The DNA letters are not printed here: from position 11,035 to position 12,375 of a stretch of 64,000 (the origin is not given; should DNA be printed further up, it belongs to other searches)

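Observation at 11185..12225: In-frame fusion of AroH-type chorismate mutase with cytidylate kinase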

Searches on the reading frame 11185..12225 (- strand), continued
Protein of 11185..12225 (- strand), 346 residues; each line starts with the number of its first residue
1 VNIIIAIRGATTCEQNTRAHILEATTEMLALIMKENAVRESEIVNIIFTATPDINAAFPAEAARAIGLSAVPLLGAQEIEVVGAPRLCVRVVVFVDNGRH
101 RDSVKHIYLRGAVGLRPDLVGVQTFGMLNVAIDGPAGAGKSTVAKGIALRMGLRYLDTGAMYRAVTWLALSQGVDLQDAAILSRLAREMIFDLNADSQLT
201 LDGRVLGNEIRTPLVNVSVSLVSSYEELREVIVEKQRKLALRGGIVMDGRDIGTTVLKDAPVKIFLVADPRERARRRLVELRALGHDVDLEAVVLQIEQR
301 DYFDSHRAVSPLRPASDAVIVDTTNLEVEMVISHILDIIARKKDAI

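Call 40: fold_search(model_id=the predicted structure, library=pdb)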
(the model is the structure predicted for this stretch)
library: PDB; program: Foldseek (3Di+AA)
matches with E <= 10: 1465; with E <= 0.001: 213
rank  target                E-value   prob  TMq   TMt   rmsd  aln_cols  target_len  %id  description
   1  2h92_A                3.4e-22  1.00  0.55  0.85   2.7       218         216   42  Crystal Structure of Staphylococcus aureus Cytidine Monophosphate Kinase in complex with cytidine-5'-monophosphate (released 2006-08-08)
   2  3r20                  4.6e-22  1.00  0.57  0.88   2.2       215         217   47  Crystal structure of cytidylate kinase from Mycobacterium smegmatis (released 2011-04-13)
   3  4die_C                7.6e-21  1.00  0.57  0.90   1.8       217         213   44  Crystal structure of a cytidylate kinase CmK from Mycobacterium abscessus bound to cytidine-5'-monophosphate (released 2012-02-08)
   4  1kdo_A                1.2e-19  1.00  0.57  0.85   2.6       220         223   39  CYTIDINE MONOPHOSPHATE KINASE FROM E. COLI IN COMPLEX WITH CYTIDINE MONOPHOSPHATE (released 2002-01-22)
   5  2cmk                  1.4e-19  1.00  0.58  0.89   2.2       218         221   38  CYTIDINE MONOPHOSPHATE KINASE IN COMPLEX WITH CYTIDINE-DI-PHOSPHATE (released 1999-09-20)
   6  4die_D                1.5e-19  1.00  0.53  0.90   1.8       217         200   42  Crystal structure of a cytidylate kinase CmK from Mycobacterium abscessus bound to cytidine-5'-monophosphate (released 2012-02-08)
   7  4die_B                2.1e-19  1.00  0.53  0.89   1.8       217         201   43  Crystal structure of a cytidylate kinase CmK from Mycobacterium abscessus bound to cytidine-5'-monophosphate (released 2012-02-08)
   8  3r8c_B                3.4e-19  1.00  0.54  0.89   1.9       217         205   43  Crystal structure of cytidylate kinase (Cmk) from Mycobacterium abscessus (released 2011-03-30)
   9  4die_A                5.4e-19  1.00  0.54  0.89   2.4       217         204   41  Crystal structure of a cytidylate kinase CmK from Mycobacterium abscessus bound to cytidine-5'-monophosphate (released 2012-02-08)
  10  2feo                  8.2e-19  1.00  0.57  0.87   2.6       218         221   38  Mutant R188M of The Cytidine Monophosphate Kinase from E. coli complexed with dCMP (released 2006-01-10)
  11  1q3t                  2.2e-18  1.00  0.57  0.86   2.5       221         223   43  Solution structure and function of an essential CMP kinase of Streptococcus pneumoniae (released 2004-08-03)
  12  4e22                  3.3e-18  1.00  0.55  0.86   3.0       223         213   36  Structure of cytidine monophosphate kinase from Yersinia pseudotuberculosis (released 2012-12-19)
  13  1cke                  3.5e-18  1.00  0.53  0.83   3.2       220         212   36  CMP KINASE FROM ESCHERICHIA COLI FREE ENZYME STRUCTURE (released 1999-09-20)
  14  2fem                  6.0e-18  1.00  0.52  0.82   3.2       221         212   37  Mutant R188M of the Cytidine Monophosphate Kinase From E. Coli (released 2006-01-10)
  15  7l4a                  1.9e-17  1.00  0.55  0.83   2.7       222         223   31  Crystal Structure of Cytidylate kinase from Encephalitozoon cuniculi GB-M1 in complex with two CDP molecules (released 2020-12-30)
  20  1com_C                4.8e-14  1.00  0.33  0.95   0.9       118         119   42  THE MONOFUNCTIONAL CHORISMATE MUTASE FROM BACILLUS SUBTILIS: STRUCTURE DETERMINATION OF CHORISMATE MUTASE AND ITS COMP (released 1994-06-22)
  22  1com_B                1.5e-13  1.00  0.33  0.96   0.9       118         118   42  THE MONOFUNCTIONAL CHORISMATE MUTASE FROM BACILLUS SUBTILIS: STRUCTURE DETERMINATION OF CHORISMATE MUTASE AND ITS COMP (released 1994-06-22)
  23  2cht_G                3.1e-13  1.00  0.33  0.96   0.8       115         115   40  CRYSTAL STRUCTURES OF THE MONOFUNCTIONAL CHORISMATE MUTASE FROM BACILLUS SUBTILIS AND ITS COMPLEX WITH A TRANSITION ST (released 1994-07-31)
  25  1com_K                4.0e-13  1.00  0.33  0.96   1.0       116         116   40  THE MONOFUNCTIONAL CHORISMATE MUTASE FROM BACILLUS SUBTILIS: STRUCTURE DETERMINATION OF CHORISMATE MUTASE AND ITS COMP (released 1994-06-22)
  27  1ode_B                5.0e-13  1.00  0.33  0.97   0.7       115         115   43  Crystal Analysis Of Chorismate Mutase From Thermus Thermophilus. (released 2003-02-27)
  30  1ode_A                5.3e-13  1.00  0.33  0.96   1.0       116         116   43  Crystal Analysis Of Chorismate Mutase From Thermus Thermophilus. (released 2003-02-27)
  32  1com_F                6.7e-13  1.00  0.33  0.96   1.0       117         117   41  THE MONOFUNCTIONAL CHORISMATE MUTASE FROM BACILLUS SUBTILIS: STRUCTURE DETERMINATION OF CHORISMATE MUTASE AND ITS COMP (released 1994-06-22)
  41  1com_A                1.7e-12  1.00  0.32  0.95   1.0       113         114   39  THE MONOFUNCTIONAL CHORISMATE MUTASE FROM BACILLUS SUBTILIS: STRUCTURE DETERMINATION OF CHORISMATE MUTASE AND ITS COMP (released 1994-06-22)
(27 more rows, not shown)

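Call 44: find_encoding_contigs(protein=P0009, flank=3000, max_places=2)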
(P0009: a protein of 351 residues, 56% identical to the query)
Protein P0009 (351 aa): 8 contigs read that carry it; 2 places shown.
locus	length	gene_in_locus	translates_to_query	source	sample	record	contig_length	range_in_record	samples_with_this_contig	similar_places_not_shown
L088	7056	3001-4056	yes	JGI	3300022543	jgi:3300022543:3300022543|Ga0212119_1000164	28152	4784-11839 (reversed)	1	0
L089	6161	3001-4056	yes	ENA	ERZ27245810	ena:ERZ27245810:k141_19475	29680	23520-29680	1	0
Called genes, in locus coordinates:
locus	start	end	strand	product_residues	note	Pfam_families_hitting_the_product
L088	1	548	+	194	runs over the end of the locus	PF07670:Gate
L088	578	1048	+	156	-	PF07670:Gate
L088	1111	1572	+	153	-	PF14588:YjgF_endoribonc, PF01042:Ribonuc_L-PSP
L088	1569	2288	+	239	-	PF01113:DapB_N, PF05173:DapB_C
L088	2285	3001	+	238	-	PF01479:S4, PF00849:PseudoU_synth_2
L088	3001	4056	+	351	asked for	PF07736:CM_1, PF02224:Cytidylate_kin, PF13189:Cytidylate_kin2, PF13238:AAA_18 (weak)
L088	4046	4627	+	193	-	PF01553:Acyltransferase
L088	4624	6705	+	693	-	PF02401:LYTB, PF00575:S1, PF13509:S1_2 (faint), PF21710:Spt6_S1 (faint), PF00575:S1, PF23459:S1_RRP5, PF00575:S1, PF23459:S1_RRP5 (weak), +1 more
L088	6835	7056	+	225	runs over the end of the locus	PF07758:DUF1614, PF24124:YphA (weak)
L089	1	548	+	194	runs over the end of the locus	PF07670:Gate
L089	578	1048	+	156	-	PF07670:Gate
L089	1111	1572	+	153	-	PF14588:YjgF_endoribonc, PF01042:Ribonuc_L-PSP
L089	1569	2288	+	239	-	PF01113:DapB_N, PF05173:DapB_C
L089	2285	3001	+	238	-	PF01479:S4, PF00849:PseudoU_synth_2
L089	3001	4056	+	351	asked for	PF07736:CM_1, PF02224:Cytidylate_kin, PF13189:Cytidylate_kin2, PF13238:AAA_18 (weak)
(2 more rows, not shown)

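Call 45: find_encoding_contigs(protein=P0040, flank=3000, max_places=2)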
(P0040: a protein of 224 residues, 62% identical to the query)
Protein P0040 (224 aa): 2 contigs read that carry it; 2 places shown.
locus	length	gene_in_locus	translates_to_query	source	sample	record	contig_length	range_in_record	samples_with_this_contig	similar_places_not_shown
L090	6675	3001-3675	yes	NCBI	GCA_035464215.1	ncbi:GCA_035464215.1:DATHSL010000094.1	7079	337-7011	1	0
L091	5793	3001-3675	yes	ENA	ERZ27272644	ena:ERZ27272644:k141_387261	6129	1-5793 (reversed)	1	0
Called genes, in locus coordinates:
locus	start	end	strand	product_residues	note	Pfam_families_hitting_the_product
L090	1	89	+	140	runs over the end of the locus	PF04079:SMC_ScpB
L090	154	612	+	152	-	PF14588:YjgF_endoribonc, PF01042:Ribonuc_L-PSP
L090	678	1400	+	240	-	PF01479:S4, PF00849:PseudoU_synth_2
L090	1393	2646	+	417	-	PF00890:FAD_binding_2, PF01134:GIDA (faint), PF01266:DAO (weak), PF03486:HI0933_like, PF07992:Pyr_redox_2, PF12831:FAD_oxidored (weak), PF13450:NAD_binding_8 (weak), PF22780:HI0933_like_1st, +1 more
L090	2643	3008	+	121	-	PF07736:CM_1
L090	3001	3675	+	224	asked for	PF02224:Cytidylate_kin, PF13189:Cytidylate_kin2, PF13207:AAA_17 (faint), PF13238:AAA_18 (weak), PF01202:SKI (faint)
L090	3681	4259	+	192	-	PF01553:Acyltransferase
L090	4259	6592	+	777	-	PF02401:LYTB, PF21710:Spt6_S1 (faint), PF00575:S1, PF24685:OB_RRP5_4th (faint), PF00575:S1, PF23459:S1_RRP5, PF00575:S1, PF23459:S1_RRP5 (weak)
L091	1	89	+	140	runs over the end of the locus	PF04079:SMC_ScpB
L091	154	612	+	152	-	PF14588:YjgF_endoribonc, PF01042:Ribonuc_L-PSP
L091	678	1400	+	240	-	PF01479:S4, PF00849:PseudoU_synth_2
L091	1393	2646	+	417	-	PF00890:FAD_binding_2, PF01134:GIDA (faint), PF01266:DAO (weak), PF03486:HI0933_like, PF07992:Pyr_redox_2, PF12831:FAD_oxidored (weak), PF13450:NAD_binding_8 (weak), PF22780:HI0933_like_1st, +1 more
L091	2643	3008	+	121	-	PF07736:CM_1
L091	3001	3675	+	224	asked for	PF02224:Cytidylate_kin, PF13189:Cytidylate_kin2, PF13207:AAA_17 (faint), PF13238:AAA_18 (weak), PF01202:SKI (faint)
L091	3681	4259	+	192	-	PF01553:Acyltransferase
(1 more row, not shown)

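Call 46: search_protein_representatives(protein=window:11185-12225:-)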
Query: 346 residues. Proteins with E-value up to 0.001 (for the whole library): 25238; up to 1e-10: 13428; up to 1e-30: 3050. The best 150 are listed.
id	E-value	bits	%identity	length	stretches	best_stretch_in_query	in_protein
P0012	6.1e-103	360.8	54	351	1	2-343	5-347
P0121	5.4e-79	282.2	47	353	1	4-345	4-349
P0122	2.3e-74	267.0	47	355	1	7-338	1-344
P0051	1.3e-73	264.5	45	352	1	5-338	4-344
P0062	1.4e-72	261.1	61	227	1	127-344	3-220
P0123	4.0e-72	259.6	43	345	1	4-340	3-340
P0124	8.0e-71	255.3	41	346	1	6-342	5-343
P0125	1.5e-70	254.5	42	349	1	6-338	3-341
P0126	8.7e-70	251.9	43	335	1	6-336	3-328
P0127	1.5e-68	247.9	45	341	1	6-343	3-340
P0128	2.9e-68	246.9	39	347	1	2-339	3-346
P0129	5.9e-68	245.9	43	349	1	6-335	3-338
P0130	4.2e-67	243.1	40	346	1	4-343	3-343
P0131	7.6e-67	242.3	42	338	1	6-342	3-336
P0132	9.3e-67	242.0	43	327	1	7-344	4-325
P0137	2.0e-62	227.7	33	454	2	128-342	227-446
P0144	1.5e-57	211.8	38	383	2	102-340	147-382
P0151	4.7e-52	193.7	50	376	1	130-339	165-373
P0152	8.0e-52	192.9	48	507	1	129-341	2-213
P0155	2.3e-51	191.4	50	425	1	127-342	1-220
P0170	4.0e-49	184.1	49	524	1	129-340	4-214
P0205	5.0e-47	177.2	48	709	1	126-338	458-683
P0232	1.9e-46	175.3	49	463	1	128-342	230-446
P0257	9.2e-46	173.0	48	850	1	125-341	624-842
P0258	9.3e-46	173.0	48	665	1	128-342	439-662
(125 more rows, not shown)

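Call 47: search_protein_families(library=pfam, max_evalue=0.000001, proteins=[P0137, P0144, P0151, P0152, P0155, P0170, P0205, P0232, P0257, P0258])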
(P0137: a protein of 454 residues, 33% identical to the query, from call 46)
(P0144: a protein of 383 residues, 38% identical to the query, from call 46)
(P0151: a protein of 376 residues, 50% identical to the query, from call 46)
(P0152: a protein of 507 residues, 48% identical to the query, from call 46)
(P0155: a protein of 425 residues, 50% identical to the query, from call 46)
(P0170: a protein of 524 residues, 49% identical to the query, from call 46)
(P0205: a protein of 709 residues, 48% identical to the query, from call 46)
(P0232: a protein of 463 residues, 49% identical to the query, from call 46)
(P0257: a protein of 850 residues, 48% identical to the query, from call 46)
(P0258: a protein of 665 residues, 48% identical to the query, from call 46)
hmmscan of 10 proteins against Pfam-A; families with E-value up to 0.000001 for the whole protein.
P0137 (454 aa): 6 families
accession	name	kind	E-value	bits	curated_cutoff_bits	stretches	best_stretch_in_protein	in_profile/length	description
PF02224.24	Cytidylate_kin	-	5.4e-117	389.4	26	2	4-214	1-206/211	Cytidylate kinase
PF13189.12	Cytidylate_kin2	-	5.9e-18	66.1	28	1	228-387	1-133/176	Cytidylate kinase-like family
PF13238.12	AAA_18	-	5.3e-12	46.7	29.4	0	229-289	1-56/128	AAA domain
PF13207.12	AAA_17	-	6.1e-11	43.2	27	0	233-269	2-38/136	AAA domain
PF01712.25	dNK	-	5.7e-09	36.5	27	0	229-256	1-28/203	Deoxynucleoside kinase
PF00004.35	AAA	-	2.9e-07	31.4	21.2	0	8-101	5-93/131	ATPase family associated with various cellular activities (AAA)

P0144 (383 aa): 3 families
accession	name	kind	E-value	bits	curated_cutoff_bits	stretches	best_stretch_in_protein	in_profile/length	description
PF02224.24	Cytidylate_kin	-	5.3e-71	239.1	26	1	169-382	1-210/211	Cytidylate kinase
PF07736.16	CM_1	-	9.2e-30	103.9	27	1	2-97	2-97/116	Chorismate mutase type I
PF13189.12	Cytidylate_kin2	-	2.5e-08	34.7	28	1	168-319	1-128/176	Cytidylate kinase-like family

P0151 (376 aa): 3 families
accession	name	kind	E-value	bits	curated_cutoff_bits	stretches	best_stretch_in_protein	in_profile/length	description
PF02224.24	Cytidylate_kin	-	6.9e-72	242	26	1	165-374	1-210/211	Cytidylate kinase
PF01252.23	Peptidase_A8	-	1.7e-36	125.9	25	1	16-150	3-140/142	Signal peptidase (SPase) II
PF13189.12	Cytidylate_kin2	-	9.6e-08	32.8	28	1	165-313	2-130/176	Cytidylate kinase-like family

P0152 (507 aa): 4 families
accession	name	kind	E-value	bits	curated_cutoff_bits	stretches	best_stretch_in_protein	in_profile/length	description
PF02224.24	Cytidylate_kin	-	2.5e-75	253.3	26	1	3-212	1-210/211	Cytidylate kinase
PF02401.23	LYTB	-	4.1e-72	243.1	24.5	1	217-490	1-266/267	LytB protein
PF13189.12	Cytidylate_kin2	-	9e-10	39.4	28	1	3-172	2-149/176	Cytidylate kinase-like family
PF13238.12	AAA_18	-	4.5e-08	34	29.4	0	3-153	1-112/128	AAA domain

P0155 (425 aa): 4 families
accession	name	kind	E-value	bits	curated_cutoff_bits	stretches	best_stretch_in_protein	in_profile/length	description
PF02224.24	Cytidylate_kin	-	3.4e-81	272.4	26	1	4-218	1-210/211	Cytidylate kinase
PF01553.26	Acyltransferase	-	1.9e-34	118.8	23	1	250-372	3-131/132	Acyltransferase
PF13189.12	Cytidylate_kin2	-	1.3e-10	42.2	28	1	4-161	2-134/176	Cytidylate kinase-like family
PF13238.12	AAA_18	-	5.1e-09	37.1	29.4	1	4-158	1-111/128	AAA domain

P0170 (524 aa): 2 families
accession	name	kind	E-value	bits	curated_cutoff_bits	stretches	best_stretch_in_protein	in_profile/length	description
PF02224.24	Cytidylate_kin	-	1.8e-72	243.9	26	1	5-213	1-209/211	Cytidylate kinase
PF13189.12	Cytidylate_kin2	-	5.3e-10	40.2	28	1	5-177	2-149/176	Cytidylate kinase-like family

P0205 (709 aa): 4 families
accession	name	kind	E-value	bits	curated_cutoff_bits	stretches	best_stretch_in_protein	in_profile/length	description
PF00275.25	EPSP_synthase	-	1.4e-105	353.9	22.8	1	24-441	10-416/417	EPSP synthase (3-phosphoshikimate 1-carboxyvinyltransferase)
PF02224.24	Cytidylate_kin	-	8.4e-69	231.9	26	1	462-684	1-209/211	Cytidylate kinase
PF13189.12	Cytidylate_kin2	-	2.5e-08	34.8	28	1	462-621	2-127/176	Cytidylate kinase-like family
PF13238.12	AAA_18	-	5.5e-08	33.7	29.4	0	462-621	1-107/128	AAA domain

P0232 (463 aa): 7 families
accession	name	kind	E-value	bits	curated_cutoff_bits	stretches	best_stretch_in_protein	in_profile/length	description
PF02224.24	Cytidylate_kin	-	2.6e-76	256.5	26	1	232-444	1-210/211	Cytidylate kinase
PF00702.32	Hydrolase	-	6e-14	53.3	26.4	1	2-182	3-191/191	haloacid dehalogenase-like hydrolase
PF13189.12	Cytidylate_kin2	-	2.6e-11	44.5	28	1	231-409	1-151/176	Cytidylate kinase-like family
PF12710.13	HAD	-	1.6e-10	42.2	27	1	4-179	2-189/189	haloacid dehalogenase-like hydrolase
PF13419.12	HAD_2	-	2.3e-09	38.1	23.8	1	4-188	2-178/178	Haloacid dehalogenase-like hydrolase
PF13238.12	AAA_18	-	1.4e-07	32.5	29.4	1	232-381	1-108/128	AAA domain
PF13242.12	Hydrolase_like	-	9.6e-07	29.1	22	0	161-209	20-71/75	HAD-hyrolase-like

P0257 (850 aa): 6 families
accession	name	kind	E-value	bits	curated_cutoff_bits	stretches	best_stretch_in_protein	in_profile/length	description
PF02224.24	Cytidylate_kin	-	1.3e-70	237.8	26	1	630-841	2-210/211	Cytidylate kinase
PF08459.17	UvrC_RNaseH_dom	-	7.1e-47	159.6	22.3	1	386-549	2-159/159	UvrC RNAse H endonuclease domain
PF22920.2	UvrC_RNaseH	-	2.9e-29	101.8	24.3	1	251-365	1-115/116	UvrC Ribonuclease H-like domain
PF02151.25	UVR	-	1.4e-08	34.6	21.5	1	205-237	3-35/36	UvrB/uvrC motif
PF01541.30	GIY-YIG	-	7.3e-08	33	22.6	1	16-91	2-78/78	GIY-YIG catalytic domain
PF14520.12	HHH_5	-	6e-07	30.3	27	0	565-615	4-55/57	Helix-hairpin-helix domain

P0258 (665 aa): 2 families
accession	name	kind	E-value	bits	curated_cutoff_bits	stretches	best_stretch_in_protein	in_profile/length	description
PF00275.25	EPSP_synthase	-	4.3e-94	316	22.8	1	9-422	6-414/417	EPSP synthase (3-phosphoshikimate 1-carboxyvinyltransferase)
PF02224.24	Cytidylate_kin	-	2.3e-67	227.2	26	1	441-657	1-208/211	Cytidylate kinase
